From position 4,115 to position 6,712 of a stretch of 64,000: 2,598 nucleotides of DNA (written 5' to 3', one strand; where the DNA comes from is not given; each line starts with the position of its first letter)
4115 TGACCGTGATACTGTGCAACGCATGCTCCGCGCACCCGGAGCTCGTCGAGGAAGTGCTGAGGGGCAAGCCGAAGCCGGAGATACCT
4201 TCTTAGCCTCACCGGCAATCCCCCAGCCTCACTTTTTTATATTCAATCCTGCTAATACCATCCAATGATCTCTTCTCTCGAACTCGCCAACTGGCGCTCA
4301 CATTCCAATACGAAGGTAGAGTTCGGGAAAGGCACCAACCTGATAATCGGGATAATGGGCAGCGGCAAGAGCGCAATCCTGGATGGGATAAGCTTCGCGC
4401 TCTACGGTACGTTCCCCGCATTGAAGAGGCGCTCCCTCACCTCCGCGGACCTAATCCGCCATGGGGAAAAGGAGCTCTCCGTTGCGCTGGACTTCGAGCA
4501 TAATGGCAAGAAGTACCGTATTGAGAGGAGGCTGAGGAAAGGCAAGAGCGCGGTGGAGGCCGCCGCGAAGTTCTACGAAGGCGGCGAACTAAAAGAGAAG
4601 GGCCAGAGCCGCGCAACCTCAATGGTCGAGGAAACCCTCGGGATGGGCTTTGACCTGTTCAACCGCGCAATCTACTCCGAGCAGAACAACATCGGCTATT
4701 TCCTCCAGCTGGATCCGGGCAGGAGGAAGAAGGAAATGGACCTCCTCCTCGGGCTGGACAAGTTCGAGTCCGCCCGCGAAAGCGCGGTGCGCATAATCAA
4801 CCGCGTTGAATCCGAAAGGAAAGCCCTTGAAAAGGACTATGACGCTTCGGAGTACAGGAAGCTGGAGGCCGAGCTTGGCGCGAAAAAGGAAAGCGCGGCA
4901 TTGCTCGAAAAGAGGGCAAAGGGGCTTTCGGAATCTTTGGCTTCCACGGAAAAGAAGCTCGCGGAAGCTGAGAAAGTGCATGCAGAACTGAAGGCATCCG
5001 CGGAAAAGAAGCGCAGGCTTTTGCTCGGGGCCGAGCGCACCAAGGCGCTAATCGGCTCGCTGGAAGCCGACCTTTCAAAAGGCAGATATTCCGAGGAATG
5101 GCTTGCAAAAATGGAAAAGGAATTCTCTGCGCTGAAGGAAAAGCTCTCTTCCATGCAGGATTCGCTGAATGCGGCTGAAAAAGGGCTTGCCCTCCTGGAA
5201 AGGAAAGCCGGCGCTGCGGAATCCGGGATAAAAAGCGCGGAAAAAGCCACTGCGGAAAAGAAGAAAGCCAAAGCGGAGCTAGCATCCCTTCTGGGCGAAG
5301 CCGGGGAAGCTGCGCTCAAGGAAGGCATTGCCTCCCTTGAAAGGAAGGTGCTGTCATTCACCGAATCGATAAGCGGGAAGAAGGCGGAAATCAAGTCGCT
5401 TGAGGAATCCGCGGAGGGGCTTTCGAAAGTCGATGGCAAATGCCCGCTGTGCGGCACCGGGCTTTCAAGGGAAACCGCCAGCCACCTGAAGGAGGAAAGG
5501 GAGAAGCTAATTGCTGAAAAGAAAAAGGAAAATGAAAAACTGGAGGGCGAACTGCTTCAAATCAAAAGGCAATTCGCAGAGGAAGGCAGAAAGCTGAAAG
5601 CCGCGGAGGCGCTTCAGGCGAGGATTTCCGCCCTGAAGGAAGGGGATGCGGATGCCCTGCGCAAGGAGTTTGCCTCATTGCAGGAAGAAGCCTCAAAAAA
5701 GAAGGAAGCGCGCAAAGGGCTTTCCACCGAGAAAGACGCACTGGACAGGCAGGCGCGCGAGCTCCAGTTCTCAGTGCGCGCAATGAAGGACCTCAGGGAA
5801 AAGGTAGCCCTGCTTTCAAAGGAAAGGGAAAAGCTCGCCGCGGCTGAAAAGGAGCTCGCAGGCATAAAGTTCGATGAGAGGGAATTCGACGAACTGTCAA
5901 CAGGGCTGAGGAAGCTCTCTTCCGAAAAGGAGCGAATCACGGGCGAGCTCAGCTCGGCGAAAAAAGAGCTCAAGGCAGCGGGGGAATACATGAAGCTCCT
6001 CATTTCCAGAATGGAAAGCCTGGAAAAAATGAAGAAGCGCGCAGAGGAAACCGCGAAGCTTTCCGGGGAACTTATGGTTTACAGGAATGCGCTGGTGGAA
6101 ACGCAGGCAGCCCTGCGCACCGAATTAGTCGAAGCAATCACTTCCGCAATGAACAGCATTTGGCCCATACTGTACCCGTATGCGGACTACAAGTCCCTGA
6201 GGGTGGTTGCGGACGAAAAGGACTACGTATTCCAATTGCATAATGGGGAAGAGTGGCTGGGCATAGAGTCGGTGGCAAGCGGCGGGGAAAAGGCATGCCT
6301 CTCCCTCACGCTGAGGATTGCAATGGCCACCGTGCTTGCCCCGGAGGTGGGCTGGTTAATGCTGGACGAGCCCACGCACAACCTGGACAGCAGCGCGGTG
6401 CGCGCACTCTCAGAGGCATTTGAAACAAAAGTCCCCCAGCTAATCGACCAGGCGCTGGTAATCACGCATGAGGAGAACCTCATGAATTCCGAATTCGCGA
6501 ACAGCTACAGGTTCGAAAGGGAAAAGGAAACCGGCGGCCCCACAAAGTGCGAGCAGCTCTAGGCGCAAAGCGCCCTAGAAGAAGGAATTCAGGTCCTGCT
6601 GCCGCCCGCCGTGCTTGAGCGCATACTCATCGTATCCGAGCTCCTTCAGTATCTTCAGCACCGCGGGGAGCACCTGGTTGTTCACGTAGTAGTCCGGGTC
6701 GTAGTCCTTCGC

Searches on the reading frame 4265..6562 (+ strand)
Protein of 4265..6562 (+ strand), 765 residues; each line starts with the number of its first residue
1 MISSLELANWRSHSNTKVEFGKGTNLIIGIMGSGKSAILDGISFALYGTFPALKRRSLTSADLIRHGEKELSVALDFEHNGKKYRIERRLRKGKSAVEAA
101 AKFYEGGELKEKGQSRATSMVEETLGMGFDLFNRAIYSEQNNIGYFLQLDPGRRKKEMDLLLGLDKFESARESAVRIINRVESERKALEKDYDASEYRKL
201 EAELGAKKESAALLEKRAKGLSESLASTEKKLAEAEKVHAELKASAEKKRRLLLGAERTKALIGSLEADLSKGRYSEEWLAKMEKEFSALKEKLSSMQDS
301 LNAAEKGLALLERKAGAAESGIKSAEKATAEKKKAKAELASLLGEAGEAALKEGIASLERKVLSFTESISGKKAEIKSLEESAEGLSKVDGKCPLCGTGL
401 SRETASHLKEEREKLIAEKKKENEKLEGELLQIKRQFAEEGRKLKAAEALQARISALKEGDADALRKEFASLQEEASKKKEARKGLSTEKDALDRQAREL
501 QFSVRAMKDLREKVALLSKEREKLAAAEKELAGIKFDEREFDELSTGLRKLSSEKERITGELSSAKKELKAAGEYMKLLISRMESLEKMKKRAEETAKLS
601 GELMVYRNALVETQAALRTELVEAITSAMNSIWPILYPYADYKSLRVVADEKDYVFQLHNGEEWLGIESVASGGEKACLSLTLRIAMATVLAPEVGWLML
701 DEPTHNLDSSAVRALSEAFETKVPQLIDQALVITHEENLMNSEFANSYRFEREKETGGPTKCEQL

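Call 91: search_protein_families(library=pfam, proteins=[window:4265-6562:+], max_evalue=0.001)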
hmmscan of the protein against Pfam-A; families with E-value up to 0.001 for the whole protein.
window:4265-6562:+ (765 aa): 6 families
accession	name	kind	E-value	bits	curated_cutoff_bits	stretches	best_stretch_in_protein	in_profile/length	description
PF13476.12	AAA_23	-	7.2e-23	82.7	27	1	4-231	1-199/201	AAA domain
PF02463.25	SMC_N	-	5.3e-13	49.3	40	1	1-743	1-205/220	RecF/RecN/SMC N terminal domain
PF13175.12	AAA_15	-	9.5e-12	45.6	32.1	1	1-319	1-266/374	AAA ATPase domain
PF13555.12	AAA_29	-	8.7e-09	35.4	27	1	3-48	2-48/61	P-loop containing region of AAA domain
PF13304.12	AAA_21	-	1.9e-05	25.4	27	0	606-740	220-303/304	AAA domain, putative AbiEii toxin, Type IV TA system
PF04423.19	Rad50_zn_hook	-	0.00023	21.3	24.3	1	373-422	2-51/52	Rad50 zinc hook motif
